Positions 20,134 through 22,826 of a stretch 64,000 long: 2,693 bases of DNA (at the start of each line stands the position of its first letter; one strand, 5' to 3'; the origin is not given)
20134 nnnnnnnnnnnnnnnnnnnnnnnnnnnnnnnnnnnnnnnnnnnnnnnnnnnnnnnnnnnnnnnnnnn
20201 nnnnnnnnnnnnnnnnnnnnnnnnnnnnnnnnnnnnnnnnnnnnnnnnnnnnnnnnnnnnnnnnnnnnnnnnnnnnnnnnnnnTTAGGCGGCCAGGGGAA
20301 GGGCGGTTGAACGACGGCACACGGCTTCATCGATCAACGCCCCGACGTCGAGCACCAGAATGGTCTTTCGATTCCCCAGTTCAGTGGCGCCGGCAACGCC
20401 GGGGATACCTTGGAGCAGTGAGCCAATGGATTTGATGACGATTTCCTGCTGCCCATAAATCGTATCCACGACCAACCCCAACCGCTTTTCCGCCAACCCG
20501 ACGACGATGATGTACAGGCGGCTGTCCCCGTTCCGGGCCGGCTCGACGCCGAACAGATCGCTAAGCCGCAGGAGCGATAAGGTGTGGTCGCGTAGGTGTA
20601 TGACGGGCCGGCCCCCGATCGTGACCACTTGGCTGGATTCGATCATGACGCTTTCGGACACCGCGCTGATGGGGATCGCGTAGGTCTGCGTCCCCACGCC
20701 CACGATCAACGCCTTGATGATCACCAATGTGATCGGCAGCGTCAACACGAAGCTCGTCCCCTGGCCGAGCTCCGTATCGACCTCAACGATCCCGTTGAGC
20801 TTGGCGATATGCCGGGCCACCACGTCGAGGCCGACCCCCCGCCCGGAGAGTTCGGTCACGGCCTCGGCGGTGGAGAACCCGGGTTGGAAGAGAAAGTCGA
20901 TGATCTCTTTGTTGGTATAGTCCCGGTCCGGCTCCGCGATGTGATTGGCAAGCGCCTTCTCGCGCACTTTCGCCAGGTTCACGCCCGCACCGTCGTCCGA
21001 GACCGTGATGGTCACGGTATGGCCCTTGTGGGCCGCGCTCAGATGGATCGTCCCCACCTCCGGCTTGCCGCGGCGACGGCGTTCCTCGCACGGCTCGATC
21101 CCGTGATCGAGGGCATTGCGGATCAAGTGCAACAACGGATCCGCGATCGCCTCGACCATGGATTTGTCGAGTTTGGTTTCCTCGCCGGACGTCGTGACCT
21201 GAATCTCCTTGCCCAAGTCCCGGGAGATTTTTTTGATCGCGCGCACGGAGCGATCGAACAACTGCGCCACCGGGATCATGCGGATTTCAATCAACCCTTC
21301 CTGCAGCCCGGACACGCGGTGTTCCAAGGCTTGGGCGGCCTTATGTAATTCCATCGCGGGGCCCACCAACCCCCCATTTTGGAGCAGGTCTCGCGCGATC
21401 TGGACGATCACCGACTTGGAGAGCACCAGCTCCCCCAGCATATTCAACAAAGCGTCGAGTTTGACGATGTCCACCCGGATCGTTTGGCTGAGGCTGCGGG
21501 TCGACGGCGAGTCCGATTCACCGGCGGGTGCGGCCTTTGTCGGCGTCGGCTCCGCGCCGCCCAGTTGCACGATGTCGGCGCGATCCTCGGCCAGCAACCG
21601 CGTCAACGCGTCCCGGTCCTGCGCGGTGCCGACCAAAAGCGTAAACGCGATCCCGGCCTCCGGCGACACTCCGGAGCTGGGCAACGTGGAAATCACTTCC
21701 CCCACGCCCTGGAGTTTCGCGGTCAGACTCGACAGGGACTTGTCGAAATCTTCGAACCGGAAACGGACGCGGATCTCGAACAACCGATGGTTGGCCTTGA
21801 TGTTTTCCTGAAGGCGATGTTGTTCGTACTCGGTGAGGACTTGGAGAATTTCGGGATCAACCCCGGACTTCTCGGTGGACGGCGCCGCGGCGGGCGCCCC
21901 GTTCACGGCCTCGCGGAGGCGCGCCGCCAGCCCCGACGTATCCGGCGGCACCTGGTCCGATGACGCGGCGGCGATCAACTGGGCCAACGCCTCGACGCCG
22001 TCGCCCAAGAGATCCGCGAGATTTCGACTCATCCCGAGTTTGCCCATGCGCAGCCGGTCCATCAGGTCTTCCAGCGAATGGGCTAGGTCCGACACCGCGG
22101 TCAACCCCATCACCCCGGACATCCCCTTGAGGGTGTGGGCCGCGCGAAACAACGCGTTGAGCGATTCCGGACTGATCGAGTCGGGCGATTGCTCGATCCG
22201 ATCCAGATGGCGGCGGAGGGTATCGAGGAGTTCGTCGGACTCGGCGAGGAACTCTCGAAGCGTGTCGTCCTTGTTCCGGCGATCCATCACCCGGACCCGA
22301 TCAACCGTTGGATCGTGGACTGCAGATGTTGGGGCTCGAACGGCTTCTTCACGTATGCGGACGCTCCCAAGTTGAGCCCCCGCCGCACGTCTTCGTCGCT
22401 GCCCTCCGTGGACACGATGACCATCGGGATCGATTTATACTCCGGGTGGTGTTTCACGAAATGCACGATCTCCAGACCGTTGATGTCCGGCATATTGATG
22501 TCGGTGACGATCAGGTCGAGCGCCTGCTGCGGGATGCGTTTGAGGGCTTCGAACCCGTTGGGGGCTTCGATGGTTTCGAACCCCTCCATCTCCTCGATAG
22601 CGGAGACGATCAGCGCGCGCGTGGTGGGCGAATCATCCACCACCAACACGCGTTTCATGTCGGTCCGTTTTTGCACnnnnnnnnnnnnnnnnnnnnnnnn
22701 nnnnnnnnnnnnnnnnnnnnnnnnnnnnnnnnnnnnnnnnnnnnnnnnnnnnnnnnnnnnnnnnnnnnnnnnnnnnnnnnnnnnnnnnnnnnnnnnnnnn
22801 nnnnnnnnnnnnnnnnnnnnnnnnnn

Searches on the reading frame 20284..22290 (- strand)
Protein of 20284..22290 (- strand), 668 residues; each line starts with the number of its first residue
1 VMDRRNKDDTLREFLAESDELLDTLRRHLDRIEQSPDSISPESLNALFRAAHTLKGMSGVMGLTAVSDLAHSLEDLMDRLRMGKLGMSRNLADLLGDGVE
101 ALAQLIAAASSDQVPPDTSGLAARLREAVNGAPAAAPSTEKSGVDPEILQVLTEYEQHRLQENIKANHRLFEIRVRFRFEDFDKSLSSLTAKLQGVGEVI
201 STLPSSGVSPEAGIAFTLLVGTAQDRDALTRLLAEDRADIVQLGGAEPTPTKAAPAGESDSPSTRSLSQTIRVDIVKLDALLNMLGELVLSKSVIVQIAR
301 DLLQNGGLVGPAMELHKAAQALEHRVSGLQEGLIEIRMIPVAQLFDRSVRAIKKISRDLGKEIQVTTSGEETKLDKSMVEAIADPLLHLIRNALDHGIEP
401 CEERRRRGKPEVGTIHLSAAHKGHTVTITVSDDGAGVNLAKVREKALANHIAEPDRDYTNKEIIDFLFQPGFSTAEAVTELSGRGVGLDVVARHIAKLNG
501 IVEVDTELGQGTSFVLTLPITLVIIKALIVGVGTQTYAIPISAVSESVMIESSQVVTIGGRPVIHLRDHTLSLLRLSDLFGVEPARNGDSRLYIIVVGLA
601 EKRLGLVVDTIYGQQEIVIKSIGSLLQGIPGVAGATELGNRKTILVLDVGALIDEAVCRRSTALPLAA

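Call 4: search_protein_families(library=pfam, proteins=[window:20284-22290:-], max_evalue=0.01)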
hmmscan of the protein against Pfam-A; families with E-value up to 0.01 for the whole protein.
window:20284-22290:- (668 aa): 4 families
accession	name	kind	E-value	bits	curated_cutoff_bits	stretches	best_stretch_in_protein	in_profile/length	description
PF01584.24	CheW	-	1.1e-27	96.8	23.5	1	527-655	2-136/138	CheW-like domain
PF01627.28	Hpt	-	5.5e-19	68.6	24.6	1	11-104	3-83/84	Hpt domain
PF02518.31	HATPase_c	-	9.6e-17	61.9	26.4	1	384-521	4-110/111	Histidine kinase-, DNA gyrase B-, and HSP90-like ATPase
PF02895.20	H-kinase_dim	-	1.7e-12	48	23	1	268-335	1-67/68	Signal transducing histidine kinase, homodimeric domain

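Call 6: search_protein_families(library=ncbifam, proteins=[window:20284-22290:-], max_evalue=1)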
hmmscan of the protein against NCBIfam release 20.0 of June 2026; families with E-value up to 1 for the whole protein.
window:20284-22290:- (668 aa): 49 families (the best 25 are shown)
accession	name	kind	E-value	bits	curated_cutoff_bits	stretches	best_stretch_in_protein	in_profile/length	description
NF041336.1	CheA_Halo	equivalog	6.4e-121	405.1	950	1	8-652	2-666/666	chemotaxis protein CheA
NF007835.0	PRK10547.1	equivalog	2.1e-103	347.1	793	1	12-653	8-657/670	chemotaxis protein CheA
NF011874.0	PRK15347.1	equivalog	5.1e-09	34.7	852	2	477-522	571-616/921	two component system sensor kinase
NF008298.1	PRK11086.1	subfamily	6.4e-09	34.8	520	1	354-520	393-525/529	DcuS/MalK family sensor histidine kinase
NF046044.1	PnpS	equivalog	3.2e-08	33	400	2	481-519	352-390/390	two-component system histidine kinase PnpS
NF010411.0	PRK13837.1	equivalog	8.6e-08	30.6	647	1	464-521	624-676/828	two-component system VirA-like sensor kinase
TIGR02956.1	TMAO_torS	equivalog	2e-07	29.5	676.5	2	461-521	624-683/967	TMAO reductase system sensor histidine kinase/response regulator TorS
NF007688.0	PRK10364.1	equivalog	2.7e-07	29.7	479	1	464-521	400-452/460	two-component system sensor histidine kinase ZraS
NF041947.1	LuxQ_Vibrio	equivalog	3.6e-06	25.2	1200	1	462-524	637-700/843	quorum-sensing autoinducer 2 sensor kinase/phosphatase LuxQ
NF047874.1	MASE3_PAS_HK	subfamily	4.6e-06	25.7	560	1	482-553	587-652/655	MASE3 domain-containing sensor histidine kinase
NF008468.0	PRK11360.1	equivalog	8.8e-06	24.3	646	1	461-521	554-609/616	two-component system sensor histidine kinase AtoS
NF041210.1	his_kin_PieS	equivalog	3.7e-05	22.9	850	1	478-520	428-470/474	two component system sensor histidine kinase PieS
NF038297.2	hybrid_HK_HrmK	equivalog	5.5e-05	22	725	1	465-522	401-459/607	hybrid histidine kinase/response regulator HrmK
NF006800.0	PRK09303.1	equivalog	6e-05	22.2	342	1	480-521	337-378/383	histidine kinase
NF040691.1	MtrAB_MtrB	equivalog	0.00012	21.2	450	1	481-520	453-492/507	MtrAB system histidine kinase MtrB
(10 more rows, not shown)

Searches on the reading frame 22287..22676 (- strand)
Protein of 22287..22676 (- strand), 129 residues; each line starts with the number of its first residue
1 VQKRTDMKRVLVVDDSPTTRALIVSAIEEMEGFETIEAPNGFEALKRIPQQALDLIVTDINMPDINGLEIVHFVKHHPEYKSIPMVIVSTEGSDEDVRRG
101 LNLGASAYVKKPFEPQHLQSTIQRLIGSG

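Call 4: search_protein_families(library=pfam, proteins=[window:22287-22676:-], max_evalue=0.01)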
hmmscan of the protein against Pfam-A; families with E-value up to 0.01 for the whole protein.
window:22287-22676:- (129 aa): 1 family
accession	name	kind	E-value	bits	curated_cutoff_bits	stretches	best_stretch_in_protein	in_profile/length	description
PF00072.30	Response_reg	-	2.1e-27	95.9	30.2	1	10-122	1-110/111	Response regulator receiver domain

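Call 6: search_protein_families(library=ncbifam, proteins=[window:22287-22676:-], max_evalue=1)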
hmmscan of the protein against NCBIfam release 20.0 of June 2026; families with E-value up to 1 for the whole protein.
window:22287-22676:- (129 aa): 100 families (the best 25 are shown)
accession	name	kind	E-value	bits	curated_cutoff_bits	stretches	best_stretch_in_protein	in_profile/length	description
TIGR02154.1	PhoB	equivalog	1.4e-21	76.9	296.2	1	8-123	3-117/226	phosphate regulon transcriptional regulator PhoB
NF007135.0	PRK09581.1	equivalog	1.4e-19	70.2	474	1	8-125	3-119/457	PleD family two-component system response regulator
NF045944.1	ResRegRpaBCyano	equivalog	1.9e-19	70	330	1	11-126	1-112/229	response regulator transcription factor RpaB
NF041866.1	EpsW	equivalog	1.2e-18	66.9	200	1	5-126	3-125/131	exopolysaccharide biosynthesis response regulator EpsW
NF040689.1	MtrAB_MtrA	equivalog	1.3e-18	67.1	300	1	10-123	1-110/219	MtrAB system response regulator MtrA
NF007901.0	PRK10610.1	equivalog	2e-18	66.7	189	1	9-124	7-122/129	chemotaxis response regulator CheY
NF033120.0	vanR_FM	exception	2.7e-18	66.5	460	1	10-120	6-112/231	vancomycin resistance response regulator transcription factor, VanR-F/VanR-M family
NF001965.0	PRK00742.1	subfamily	2.8e-18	66.3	293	1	8-117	4-113/357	chemotaxis-specific protein-glutamate methyltransferase CheB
NF053854.1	RespRegPhoBBctds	equivalog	8.6e-18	64.5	270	1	10-123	1-112/225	two-component system response regulator PhoB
NF008296.0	PRK11083.1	equivalog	9.1e-18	64.5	273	1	7-123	3-115/228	two-component system response regulator CreB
NF007546.0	PRK10161.1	equivalog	1.4e-17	64.1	471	1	8-123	3-117/229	phosphate response regulator transcription factor PhoB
NF033117.2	vanR_ACDEGLN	exception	2.3e-17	63.3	350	1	10-121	1-108/226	VanR-ABDEGLN family response regulator transcription factor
NF008199.0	PRK10955.1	equivalog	3e-17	63.3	341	1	7-124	1-113/232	envelope stress response regulator transcription factor CpxR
NF007935.0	PRK10651.1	equivalog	3.1e-17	62.5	250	1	4-124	3-122/216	two-component system response regulator NarL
NF007005.1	PRK09468.1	equivalog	3.6e-17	62.6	331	1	7-124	3-117/237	osmolarity response regulator transcription factor OmpR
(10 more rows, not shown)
